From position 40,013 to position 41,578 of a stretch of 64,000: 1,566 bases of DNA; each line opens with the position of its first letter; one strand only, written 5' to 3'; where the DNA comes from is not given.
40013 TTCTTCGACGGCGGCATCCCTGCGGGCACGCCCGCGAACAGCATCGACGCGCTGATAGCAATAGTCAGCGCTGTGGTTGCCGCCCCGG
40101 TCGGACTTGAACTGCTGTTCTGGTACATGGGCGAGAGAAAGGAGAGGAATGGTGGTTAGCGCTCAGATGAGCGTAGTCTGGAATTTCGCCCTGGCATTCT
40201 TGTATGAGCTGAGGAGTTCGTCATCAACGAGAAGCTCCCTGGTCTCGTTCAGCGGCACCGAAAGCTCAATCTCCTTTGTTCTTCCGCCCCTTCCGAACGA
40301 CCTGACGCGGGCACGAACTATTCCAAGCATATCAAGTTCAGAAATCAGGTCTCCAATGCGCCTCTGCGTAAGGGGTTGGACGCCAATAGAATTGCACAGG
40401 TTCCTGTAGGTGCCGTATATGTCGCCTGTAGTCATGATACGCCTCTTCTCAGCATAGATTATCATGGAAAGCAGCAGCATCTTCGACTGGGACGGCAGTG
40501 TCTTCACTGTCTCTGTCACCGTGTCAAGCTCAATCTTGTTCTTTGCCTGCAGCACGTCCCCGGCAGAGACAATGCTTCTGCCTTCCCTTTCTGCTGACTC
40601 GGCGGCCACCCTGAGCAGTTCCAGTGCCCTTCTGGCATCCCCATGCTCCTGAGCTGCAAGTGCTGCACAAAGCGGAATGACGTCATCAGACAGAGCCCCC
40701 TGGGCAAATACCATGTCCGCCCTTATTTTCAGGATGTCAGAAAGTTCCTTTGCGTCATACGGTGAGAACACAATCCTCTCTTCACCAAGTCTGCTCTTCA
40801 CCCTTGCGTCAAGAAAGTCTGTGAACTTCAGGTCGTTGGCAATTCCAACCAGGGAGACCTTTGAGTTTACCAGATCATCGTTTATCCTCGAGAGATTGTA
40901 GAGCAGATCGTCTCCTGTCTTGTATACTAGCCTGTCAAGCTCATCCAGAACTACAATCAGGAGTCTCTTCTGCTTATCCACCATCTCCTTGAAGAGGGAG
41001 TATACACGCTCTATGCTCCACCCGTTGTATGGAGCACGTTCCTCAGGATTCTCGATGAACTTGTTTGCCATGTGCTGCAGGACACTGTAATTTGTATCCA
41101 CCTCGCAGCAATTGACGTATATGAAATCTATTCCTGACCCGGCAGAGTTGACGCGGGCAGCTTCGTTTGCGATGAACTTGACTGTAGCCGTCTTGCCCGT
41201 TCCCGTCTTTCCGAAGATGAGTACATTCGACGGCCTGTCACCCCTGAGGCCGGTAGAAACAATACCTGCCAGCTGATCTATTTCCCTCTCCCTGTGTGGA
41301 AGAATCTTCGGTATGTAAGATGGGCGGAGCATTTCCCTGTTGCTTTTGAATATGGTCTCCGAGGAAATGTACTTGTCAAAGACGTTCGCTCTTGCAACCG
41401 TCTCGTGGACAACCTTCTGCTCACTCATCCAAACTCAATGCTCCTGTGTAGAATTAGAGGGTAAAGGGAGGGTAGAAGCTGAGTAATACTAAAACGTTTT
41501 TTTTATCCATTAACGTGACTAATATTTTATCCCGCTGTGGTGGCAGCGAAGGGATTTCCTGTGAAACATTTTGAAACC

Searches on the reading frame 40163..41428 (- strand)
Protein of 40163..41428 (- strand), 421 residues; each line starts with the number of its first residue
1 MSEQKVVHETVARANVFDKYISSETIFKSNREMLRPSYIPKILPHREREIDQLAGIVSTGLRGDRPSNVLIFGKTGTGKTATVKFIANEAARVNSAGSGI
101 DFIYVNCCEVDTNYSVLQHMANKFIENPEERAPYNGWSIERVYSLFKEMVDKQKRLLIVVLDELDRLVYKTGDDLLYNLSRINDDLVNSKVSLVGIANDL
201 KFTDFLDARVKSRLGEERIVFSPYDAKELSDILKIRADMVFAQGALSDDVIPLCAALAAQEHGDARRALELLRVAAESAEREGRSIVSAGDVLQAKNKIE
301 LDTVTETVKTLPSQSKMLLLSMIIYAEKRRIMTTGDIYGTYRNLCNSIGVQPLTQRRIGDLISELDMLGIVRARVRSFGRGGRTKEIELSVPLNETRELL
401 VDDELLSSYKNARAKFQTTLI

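Call 3: search_protein_families(library=pfam, proteins=[window:40163-41428:-])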
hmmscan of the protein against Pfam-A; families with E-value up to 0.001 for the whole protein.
window:40163-41428:- (421 aa): 12 families
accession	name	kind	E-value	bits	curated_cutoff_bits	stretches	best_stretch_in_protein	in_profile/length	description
PF09079.17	Cdc6_C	-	5.5e-28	97.2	25.1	1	306-397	1-94/96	CDC6, C terminal winged helix domain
PF22703.2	Cdc6_lid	-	1.1e-23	83.3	27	1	231-296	2-67/68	Cdc6 AAA+ ATPase-type lid domain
PF00004.35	AAA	-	4.9e-12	46.9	21.2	1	69-215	1-124/131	ATPase family associated with various cellular activities (AAA)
PF13191.12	AAA_16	-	7.1e-11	43.3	32.6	1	43-181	2-157/167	AAA ATPase domain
PF13401.12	AAA_22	-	8.5e-11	42.7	27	1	66-195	5-122/130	AAA domain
PF01637.24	ATPase_2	-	1.6e-08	35.1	33.2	1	46-189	4-145/225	ATPase domain predominantly from Archaea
PF22606.2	Cdc6-ORC-like_ATPase_lid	-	2.9e-07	30.7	27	1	224-282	1-59/60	Cdc6/ORC-like, ATPase lid domain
PF05729.18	NACHT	-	3.8e-05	24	26.7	1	69-173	3-99/167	NACHT domain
PF05621.17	TniB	-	0.00025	21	22.4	1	51-214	21-179/189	Bacterial TniB protein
PF05673.19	DUF815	-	0.00041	20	23.8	1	47-94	34-81/249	Protein of unknown function (DUF815)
PF00158.32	Sigma54_activat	-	0.00043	20.4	20.2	0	65-112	21-63/168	Sigma-54 interaction domain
PF00270.35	DEAD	-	0.00044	20.5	26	0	67-92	15-40/167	DEAD/DEAH box helicase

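Call 6: find_related_loci(query=window:40163-41428:-, collection=genome_contigs, flank=4000)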
Query window:40163-41428:- (421 aa) in genome_contigs; peptide patterns used: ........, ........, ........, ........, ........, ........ (x = any residue, [..] = any of these).
56 stretches matched a pattern; 4 encode a relative of the query (tblastn E <= 1e-3); 4 distinct loci.
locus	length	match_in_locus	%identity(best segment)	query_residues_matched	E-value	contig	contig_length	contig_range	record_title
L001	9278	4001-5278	89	1-421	0e+0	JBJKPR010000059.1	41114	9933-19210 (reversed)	MAG: Candidatus Sysuiplasmataceae archaeon isolate Bin_127 S1Ck127_3141197_flag_0_multi_17.0000_len_41114, whole genome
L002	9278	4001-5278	88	1-421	0e+0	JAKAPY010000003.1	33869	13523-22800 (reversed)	MAG: Thermoplasmata archaeon isolate YF1.bin95 NODE_1274_length_33869_cov_1.599609, whole genome shotgun sequence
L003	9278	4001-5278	88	1-421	0e+0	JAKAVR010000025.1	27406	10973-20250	MAG: Thermoplasmata archaeon isolate YP4.bin116 NODE_2431_length_27406_cov_3.622897, whole genome shotgun sequence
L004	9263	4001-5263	88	1-421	0e+0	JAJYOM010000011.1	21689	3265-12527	MAG: Thermoplasmata archaeon isolate DBS2-5.bin48 NODE_2212_length_21689_cov_2.671876, whole genome shotgun sequence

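Call 15: search_solved_structures(query=window:40163-41428:-, show_alignments=2)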
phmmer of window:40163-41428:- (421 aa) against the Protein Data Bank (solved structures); distinct sequences matched with E-value up to 0.001: 25.
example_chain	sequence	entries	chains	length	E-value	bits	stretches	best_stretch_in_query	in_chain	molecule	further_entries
2qby_A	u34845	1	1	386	5.2e-101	341.3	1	27-401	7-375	Cell division control protein 6 homolog 1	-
2v1u_A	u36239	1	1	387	1.3e-93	317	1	26-397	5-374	CELL DIVISION CONTROL PROTEIN 6 HOMOLOG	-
2qby_B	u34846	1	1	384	1.6e-45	158.7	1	26-389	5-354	Cell division control protein 6 homolog 3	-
1fnn_A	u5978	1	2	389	3.2e-30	108.3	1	33-398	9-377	CELL DIVISION CONTROL PROTEIN 6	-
8rwv_F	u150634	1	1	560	1.5e-25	93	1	33-286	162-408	Cell division control protein 6 homolog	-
8s0e_G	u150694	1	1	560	1.7e-25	92.8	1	33-285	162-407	Cell division control protein 6 homolog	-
7jgr_G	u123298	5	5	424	6.4e-21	77.7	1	30-311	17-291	Cell division control protein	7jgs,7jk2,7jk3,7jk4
4xgc_A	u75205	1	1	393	1e-19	73.8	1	22-392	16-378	Origin recognition complex subunit 1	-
7jgr_A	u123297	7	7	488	1.8e-19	72.9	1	22-392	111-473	Origin recognition complex subunit 1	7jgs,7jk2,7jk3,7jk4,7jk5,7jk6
5uj7_A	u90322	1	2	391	5.3e-19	71.4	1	26-350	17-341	Origin recognition complex subunit 1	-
7jpo_A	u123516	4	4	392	5.3e-19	71.4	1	26-350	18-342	Origin recognition complex subunit 1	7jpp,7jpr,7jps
5ujm_A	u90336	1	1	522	1.8e-18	69.7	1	26-350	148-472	Origin recognition complex subunit 1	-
7ctf_A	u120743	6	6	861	3.9e-18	68.6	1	26-350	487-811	Origin recognition complex subunit 1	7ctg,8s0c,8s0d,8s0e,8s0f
8rwv_A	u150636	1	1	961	4.8e-18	68.3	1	26-350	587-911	Origin recognition complex subunit 1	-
5v8f_A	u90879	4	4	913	8.4e-18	67.5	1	29-237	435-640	Origin recognition complex subunit 1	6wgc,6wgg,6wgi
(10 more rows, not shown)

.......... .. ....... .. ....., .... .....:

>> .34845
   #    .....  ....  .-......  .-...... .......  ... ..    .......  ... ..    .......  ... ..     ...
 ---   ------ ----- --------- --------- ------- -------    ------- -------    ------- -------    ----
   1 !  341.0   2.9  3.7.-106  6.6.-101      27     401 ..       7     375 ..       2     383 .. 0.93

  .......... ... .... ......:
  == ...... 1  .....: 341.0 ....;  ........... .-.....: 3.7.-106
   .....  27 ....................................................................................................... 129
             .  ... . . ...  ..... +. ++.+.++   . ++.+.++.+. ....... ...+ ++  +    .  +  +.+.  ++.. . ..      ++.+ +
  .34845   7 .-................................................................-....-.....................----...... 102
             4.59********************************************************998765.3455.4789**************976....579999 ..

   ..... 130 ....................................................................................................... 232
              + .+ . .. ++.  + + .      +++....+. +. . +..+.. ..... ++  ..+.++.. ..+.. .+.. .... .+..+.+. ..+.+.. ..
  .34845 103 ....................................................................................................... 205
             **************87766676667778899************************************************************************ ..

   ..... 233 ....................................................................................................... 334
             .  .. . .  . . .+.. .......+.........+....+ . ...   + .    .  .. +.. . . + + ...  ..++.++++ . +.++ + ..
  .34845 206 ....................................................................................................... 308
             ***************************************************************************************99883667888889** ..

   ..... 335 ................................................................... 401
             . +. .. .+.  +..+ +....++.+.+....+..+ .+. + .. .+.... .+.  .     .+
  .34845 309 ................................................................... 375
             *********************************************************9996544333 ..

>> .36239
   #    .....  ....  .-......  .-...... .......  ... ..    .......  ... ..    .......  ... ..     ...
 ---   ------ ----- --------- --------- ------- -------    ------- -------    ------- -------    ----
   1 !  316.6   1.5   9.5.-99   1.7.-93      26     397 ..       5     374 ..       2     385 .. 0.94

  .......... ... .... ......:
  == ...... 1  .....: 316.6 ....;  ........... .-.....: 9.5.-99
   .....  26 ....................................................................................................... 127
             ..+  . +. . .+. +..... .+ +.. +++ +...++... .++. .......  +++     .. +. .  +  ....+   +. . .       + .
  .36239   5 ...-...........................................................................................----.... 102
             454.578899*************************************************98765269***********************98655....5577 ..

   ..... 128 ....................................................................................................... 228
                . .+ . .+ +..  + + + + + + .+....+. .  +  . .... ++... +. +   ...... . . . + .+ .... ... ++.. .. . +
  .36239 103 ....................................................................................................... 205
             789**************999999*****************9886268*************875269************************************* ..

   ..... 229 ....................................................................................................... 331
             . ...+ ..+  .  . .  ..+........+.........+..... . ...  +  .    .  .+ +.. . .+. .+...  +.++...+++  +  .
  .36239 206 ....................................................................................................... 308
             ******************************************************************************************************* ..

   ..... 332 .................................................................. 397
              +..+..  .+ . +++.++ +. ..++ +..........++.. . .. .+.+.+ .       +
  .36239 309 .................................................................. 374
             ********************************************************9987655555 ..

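Call 25: find_homologous_proteins(query=window:40163-41428:-, max_evalue=1e-60)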
Query window:40163-41428:- (421 aa): 7867 proteins with E <= 1e-60 among 8000 candidates; the best 120 are listed.
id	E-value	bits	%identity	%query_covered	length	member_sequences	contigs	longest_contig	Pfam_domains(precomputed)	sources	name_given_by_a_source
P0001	4.4e-246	834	89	100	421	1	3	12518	PF22703.3,PF22606.3,PF00004.36,PF13401.13,PF01637.25,PF09079.18,PF13191.13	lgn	-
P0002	2.8e-242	821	88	100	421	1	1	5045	PF22703.3,PF22606.3,PF00004.36,PF13401.13,PF01637.25,PF05621.18,PF09079.18,PF13191.13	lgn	-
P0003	4.3e-242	821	88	100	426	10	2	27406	PF22703.3,PF22606.3,PF00004.36,PF13401.13,PF01637.25,PF09079.18,PF13191.13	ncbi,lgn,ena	-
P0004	1.5e-240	816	88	100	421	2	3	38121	PF22703.3,PF05729.19,PF22606.3,PF00004.36,PF13401.13,PF01637.25,PF09079.18,PF13191.13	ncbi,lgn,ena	-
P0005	2.8e-216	736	79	100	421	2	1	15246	PF00270.36,PF22703.3,PF22606.3,PF00004.36,PF13401.13,PF01637.25,PF09079.18,PF13191.13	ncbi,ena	-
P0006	3.8e-214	729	78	100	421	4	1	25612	PF00270.36,PF22703.3,PF22606.3,PF00004.36,PF13401.13,PF01637.25,PF09079.18,PF13191.13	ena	-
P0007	2.5e-212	723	79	97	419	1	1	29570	PF22703.3,PF22606.3,PF00004.36,PF13401.13,PF01637.25,PF09079.18,PF13191.13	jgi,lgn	-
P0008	4.9e-212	722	78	100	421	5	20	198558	PF00270.36,PF22703.3,PF22606.3,PF00004.36,PF13401.13,PF01637.25,PF09079.18,PF13191.13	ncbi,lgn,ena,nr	ncbi:MAG: ORC1-type DNA replication protein [Thermoplasmata archaeon]|nr:ORC1-type DNA replication p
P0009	2.6e-210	716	77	100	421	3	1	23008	PF00270.36,PF22703.3,PF22606.3,PF00004.36,PF13401.13,PF01637.25,PF09079.18,PF13191.13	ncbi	-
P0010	9.7e-208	708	76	100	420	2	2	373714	PF22703.3,PF05729.19,PF22606.3,PF00004.36,PF13401.13,PF01637.25,PF09079.18,PF13191.13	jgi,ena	jgi:cell division control protein 6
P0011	1.6e-204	697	73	100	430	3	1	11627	PF00270.36,PF22703.3,PF22606.3,PF00004.36,PF13401.13,PF01637.25,PF09079.18,PF13191.13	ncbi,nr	ncbi:MAG: ORC1-type DNA replication protein [Candidatus Thermoplasmatota archaeon]|nr:ORC1-type DNA 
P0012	4.7e-202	689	73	100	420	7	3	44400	PF22703.3,PF22606.3,PF00004.36,PF13401.13,PF01637.25,PF09079.18,PF13191.13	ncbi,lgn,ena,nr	ncbi:MAG: ORC1-type DNA replication protein [Candidatus Thermoplasmatota archaeon]|nr:ORC1-type DNA 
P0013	4.8e-196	669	70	100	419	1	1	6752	PF22703.3,PF05729.19,PF22606.3,PF00004.36,PF13401.13,PF01637.25,PF09079.18,PF13191.13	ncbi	ncbi:MAG: ORC1-type DNA replication protein [Methanomassiliicoccales archaeon]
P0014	2.1e-194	664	70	100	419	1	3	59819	PF00270.36,PF22703.3,PF22606.3,PF00004.36,PF13401.13,PF01637.25,PF09079.18,PF13191.13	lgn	-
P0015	2.4e-166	571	62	98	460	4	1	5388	PF22703.3,PF22606.3,PF00004.36,PF13401.13,PF01637.25,PF09079.18,PF13191.13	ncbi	-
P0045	1.5e-160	552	62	97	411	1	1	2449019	PF22703.3,PF22606.3,PF00004.36,PF13401.13,PF05621.18,PF09079.18,PF13191.13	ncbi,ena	-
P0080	6.1e-158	544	61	97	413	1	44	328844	PF22703.3,PF22606.3,PF00004.36,PF13401.13,PF09079.18,PF13191.13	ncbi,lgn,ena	-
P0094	3.0e-157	541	61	97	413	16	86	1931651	PF00270.36,PF22703.3,PF22606.3,PF00004.36,PF13401.13,PF01637.25,PF09079.18,PF13191.13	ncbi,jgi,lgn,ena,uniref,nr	ncbi:cell division control protein Cdc6 [Candidatus Methanomassiliicoccus intestinalis]|uniref:ORC1-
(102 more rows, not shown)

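Call 28: find_related_loci(query=A2, collection=metagenome_contigs, flank=3000)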
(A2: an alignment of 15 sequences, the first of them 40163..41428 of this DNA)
Query A2 (421 aa) in metagenome_contigs; peptide patterns used: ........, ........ (x = any residue, [..] = any of these).
600 stretches matched a pattern (row limit reached: there are more); 190 encode a relative of the query (tblastn E <= 1e-3); the best 80 are kept; 80 distinct loci.
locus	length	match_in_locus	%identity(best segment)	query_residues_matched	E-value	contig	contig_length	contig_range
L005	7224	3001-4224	62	15-421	2e-173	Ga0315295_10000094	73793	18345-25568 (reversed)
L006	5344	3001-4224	62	15-421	8e-174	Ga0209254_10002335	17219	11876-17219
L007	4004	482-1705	62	15-421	2e-179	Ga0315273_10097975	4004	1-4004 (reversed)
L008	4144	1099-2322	62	15-421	4e-179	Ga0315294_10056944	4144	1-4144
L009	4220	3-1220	62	17-421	1e-172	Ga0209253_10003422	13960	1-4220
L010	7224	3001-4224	60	15-421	2e-170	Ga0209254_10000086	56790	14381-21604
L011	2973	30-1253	61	15-421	2e-180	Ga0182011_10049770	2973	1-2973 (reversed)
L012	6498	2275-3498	60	15-421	6e-170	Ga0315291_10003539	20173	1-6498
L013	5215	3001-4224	61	15-421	2e-170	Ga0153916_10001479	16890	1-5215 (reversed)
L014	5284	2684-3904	60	16-421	1e-170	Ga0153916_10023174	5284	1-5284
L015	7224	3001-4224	60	15-421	8e-170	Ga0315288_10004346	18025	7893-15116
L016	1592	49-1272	60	15-421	0e+0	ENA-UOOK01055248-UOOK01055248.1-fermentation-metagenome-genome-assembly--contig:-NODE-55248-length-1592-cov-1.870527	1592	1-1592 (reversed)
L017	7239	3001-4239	59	10-421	5e-167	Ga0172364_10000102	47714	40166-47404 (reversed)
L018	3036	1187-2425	58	10-421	5e-176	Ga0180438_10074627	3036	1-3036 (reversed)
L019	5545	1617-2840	60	15-421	8e-169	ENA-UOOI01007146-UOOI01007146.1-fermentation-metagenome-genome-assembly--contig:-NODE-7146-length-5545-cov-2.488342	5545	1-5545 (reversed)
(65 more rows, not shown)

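Call 29: find_encoding_contigs(protein=P0008, flank=4000, max_places=2)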
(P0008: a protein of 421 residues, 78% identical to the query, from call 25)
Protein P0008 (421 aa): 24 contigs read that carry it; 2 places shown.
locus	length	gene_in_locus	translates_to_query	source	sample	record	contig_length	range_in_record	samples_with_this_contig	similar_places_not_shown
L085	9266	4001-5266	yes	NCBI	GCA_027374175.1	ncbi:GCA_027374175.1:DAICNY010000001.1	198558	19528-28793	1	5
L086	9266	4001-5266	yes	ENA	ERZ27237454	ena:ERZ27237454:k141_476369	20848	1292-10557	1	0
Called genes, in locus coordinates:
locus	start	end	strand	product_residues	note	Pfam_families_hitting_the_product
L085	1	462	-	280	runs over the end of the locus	PF02737:3HCDH_N, PF03446:NAD_binding_2 (weak), PF00725:3HCDH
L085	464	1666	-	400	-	PF00108:Thiolase_N, PF02803:Thiolase_C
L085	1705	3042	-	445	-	PF22641:TiaS_TCKD, PF08489:TiaS_FLD, PF01336:tRNA_anti-codon (weak), PF23783:Zn_ribbon_TiaS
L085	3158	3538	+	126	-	PF11433:DUF3198 (weak)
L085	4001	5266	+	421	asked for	PF00270:DEAD (faint), PF01637:ATPase_2, PF13191:AAA_16, PF13401:AAA_22, PF00004:AAA, PF22606:Cdc6-ORC-like_ATPase_lid (weak), PF22703:Cdc6_lid, PF09079:WHD_Cdc6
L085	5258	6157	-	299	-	-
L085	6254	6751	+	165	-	PF00383:dCMP_cyt_deam_1, PF14437:MafB19-deam, PF14439:Bd3614-deam (faint)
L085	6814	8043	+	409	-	PF04389:Peptidase_M28, PF01546:Peptidase_M20, PF07687:M20_dimer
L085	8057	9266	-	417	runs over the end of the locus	PF01266:DAO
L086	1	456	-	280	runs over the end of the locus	PF02737:3HCDH_N, PF03446:NAD_binding_2 (weak), PF00725:3HCDH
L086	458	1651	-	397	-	PF00108:Thiolase_N, PF02803:Thiolase_C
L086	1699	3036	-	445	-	PF22641:TiaS_TCKD, PF08489:TiaS_FLD, PF01336:tRNA_anti-codon (weak), PF23783:Zn_ribbon_TiaS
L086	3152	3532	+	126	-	PF11433:DUF3198 (weak)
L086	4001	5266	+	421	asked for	PF00270:DEAD (faint), PF01637:ATPase_2, PF13191:AAA_16, PF13401:AAA_22, PF00004:AAA, PF22606:Cdc6-ORC-like_ATPase_lid (weak), PF22703:Cdc6_lid, PF09079:WHD_Cdc6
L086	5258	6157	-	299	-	-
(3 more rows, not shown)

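Call 30: find_encoding_contigs(protein=P0010, flank=4000, max_places=2)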
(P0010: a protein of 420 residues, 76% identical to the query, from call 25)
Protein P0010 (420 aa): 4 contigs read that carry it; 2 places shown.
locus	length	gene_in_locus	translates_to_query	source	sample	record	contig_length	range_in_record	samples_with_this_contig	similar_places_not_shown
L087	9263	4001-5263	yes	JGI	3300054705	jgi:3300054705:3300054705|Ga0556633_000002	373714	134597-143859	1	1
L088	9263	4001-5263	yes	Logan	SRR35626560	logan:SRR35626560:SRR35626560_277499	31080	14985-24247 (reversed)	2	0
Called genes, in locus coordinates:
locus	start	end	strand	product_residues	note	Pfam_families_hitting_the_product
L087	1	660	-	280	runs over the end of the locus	PF02737:3HCDH_N, PF03446:NAD_binding_2 (faint), PF00725:3HCDH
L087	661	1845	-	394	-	PF00108:Thiolase_N, PF00109:ketoacyl-synt (faint), PF02803:Thiolase_C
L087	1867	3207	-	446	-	PF22641:TiaS_TCKD, PF08489:TiaS_FLD, PF01336:tRNA_anti-codon, PF23783:Zn_ribbon_TiaS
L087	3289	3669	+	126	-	PF11433:DUF3198 (weak)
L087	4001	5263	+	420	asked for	PF01637:ATPase_2, PF13191:AAA_16, PF13401:AAA_22, PF00004:AAA, PF05729:NACHT (faint), PF22606:Cdc6-ORC-like_ATPase_lid (weak), PF22703:Cdc6_lid, PF09079:WHD_Cdc6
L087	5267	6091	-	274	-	-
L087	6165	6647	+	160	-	PF00383:dCMP_cyt_deam_1, PF14437:MafB19-deam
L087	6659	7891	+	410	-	PF01546:Peptidase_M20, PF07687:M20_dimer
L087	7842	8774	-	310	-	PF01656:CbiA (faint), PF02881:SRP54_N, PF13604:AAA_30, PF13401:AAA_22 (faint), PF00448:SRP54, PF13207:AAA_17 (weak)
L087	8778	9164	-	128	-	PF02996:Prefoldin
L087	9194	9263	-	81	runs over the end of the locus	PF01775:Ribosomal_L18A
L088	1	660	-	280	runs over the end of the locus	PF02737:3HCDH_N, PF03446:NAD_binding_2 (faint), PF00725:3HCDH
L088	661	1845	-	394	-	PF00108:Thiolase_N, PF00109:ketoacyl-synt (faint), PF02803:Thiolase_C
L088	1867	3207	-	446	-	PF22641:TiaS_TCKD, PF08489:TiaS_FLD, PF01336:tRNA_anti-codon, PF23783:Zn_ribbon_TiaS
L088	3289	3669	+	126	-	PF11433:DUF3198 (weak)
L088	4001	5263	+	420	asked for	PF01637:ATPase_2, PF13191:AAA_16, PF13401:AAA_22, PF00004:AAA, PF05729:NACHT (faint), PF22606:Cdc6-ORC-like_ATPase_lid (weak), PF22703:Cdc6_lid, PF09079:WHD_Cdc6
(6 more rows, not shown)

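Call 31: find_encoding_contigs(protein=P0012, flank=4000, max_places=2)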
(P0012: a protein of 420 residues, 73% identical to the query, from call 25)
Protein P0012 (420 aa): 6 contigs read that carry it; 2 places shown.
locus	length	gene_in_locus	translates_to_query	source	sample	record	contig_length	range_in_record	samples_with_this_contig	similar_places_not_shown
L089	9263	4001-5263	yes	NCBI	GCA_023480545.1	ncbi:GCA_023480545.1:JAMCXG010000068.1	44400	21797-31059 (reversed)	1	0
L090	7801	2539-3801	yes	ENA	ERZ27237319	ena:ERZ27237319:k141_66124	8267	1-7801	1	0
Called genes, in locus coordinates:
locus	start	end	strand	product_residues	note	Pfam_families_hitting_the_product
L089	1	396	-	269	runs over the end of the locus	PF02737:3HCDH_N, PF00725:3HCDH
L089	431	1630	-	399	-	PF00108:Thiolase_N, PF02803:Thiolase_C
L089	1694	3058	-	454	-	PF22641:TiaS_TCKD, PF08489:TiaS_FLD, PF23783:Zn_ribbon_TiaS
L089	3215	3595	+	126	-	-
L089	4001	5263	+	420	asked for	PF01637:ATPase_2 (weak), PF13191:AAA_16, PF13401:AAA_22, PF00004:AAA, PF22606:Cdc6-ORC-like_ATPase_lid (weak), PF22703:Cdc6_lid, PF09079:WHD_Cdc6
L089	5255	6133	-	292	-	-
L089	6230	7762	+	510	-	PF00501:AMP-binding, PF13193:AMP-binding_C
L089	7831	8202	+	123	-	PF01575:MaoC_dehydratas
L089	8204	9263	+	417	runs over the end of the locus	PF00108:Thiolase_N, PF02803:Thiolase_C (faint), PF22691:Thiolase_C_1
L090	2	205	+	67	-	?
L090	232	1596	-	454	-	PF22641:TiaS_TCKD, PF08489:TiaS_FLD, PF23783:Zn_ribbon_TiaS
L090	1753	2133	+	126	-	-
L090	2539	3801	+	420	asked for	PF01637:ATPase_2 (weak), PF13191:AAA_16, PF13401:AAA_22, PF00004:AAA, PF22606:Cdc6-ORC-like_ATPase_lid (weak), PF22703:Cdc6_lid, PF09079:WHD_Cdc6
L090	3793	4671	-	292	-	-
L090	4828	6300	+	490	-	PF00501:AMP-binding, PF13193:AMP-binding_C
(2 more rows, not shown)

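Call 32: find_encoding_contigs(protein=P0014, flank=4000, max_places=2)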
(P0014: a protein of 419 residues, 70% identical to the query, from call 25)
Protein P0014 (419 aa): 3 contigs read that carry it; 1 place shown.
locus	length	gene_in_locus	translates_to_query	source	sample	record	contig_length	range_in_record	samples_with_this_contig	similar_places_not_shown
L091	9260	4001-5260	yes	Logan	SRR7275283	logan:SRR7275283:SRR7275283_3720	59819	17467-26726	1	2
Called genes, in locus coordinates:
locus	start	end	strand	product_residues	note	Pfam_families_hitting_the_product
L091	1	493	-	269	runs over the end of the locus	PF02737:3HCDH_N, PF00725:3HCDH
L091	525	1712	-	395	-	PF00108:Thiolase_N, PF00109:ketoacyl-synt (weak), PF02803:Thiolase_C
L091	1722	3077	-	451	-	PF22641:TiaS_TCKD, PF08489:TiaS_FLD, PF01336:tRNA_anti-codon (weak), PF23783:Zn_ribbon_TiaS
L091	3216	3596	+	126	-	PF11433:DUF3198 (weak)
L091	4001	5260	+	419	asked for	PF00270:DEAD (faint), PF01637:ATPase_2 (weak), PF13191:AAA_16, PF13401:AAA_22, PF00004:AAA, PF22606:Cdc6-ORC-like_ATPase_lid (weak), PF22703:Cdc6_lid, PF09079:WHD_Cdc6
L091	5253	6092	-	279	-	-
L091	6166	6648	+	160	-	PF00383:dCMP_cyt_deam_1, PF14437:MafB19-deam, PF14439:Bd3614-deam (weak)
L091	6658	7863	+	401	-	PF01546:Peptidase_M20, PF07687:M20_dimer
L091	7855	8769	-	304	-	PF02881:SRP54_N, PF06414:Zeta_toxin (weak), PF13604:AAA_30 (weak), PF00448:SRP54, PF13207:AAA_17 (weak)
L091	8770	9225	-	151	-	PF02996:Prefoldin, PF19111:DUF5798 (weak)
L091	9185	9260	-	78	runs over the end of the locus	PF01775:Ribosomal_L18A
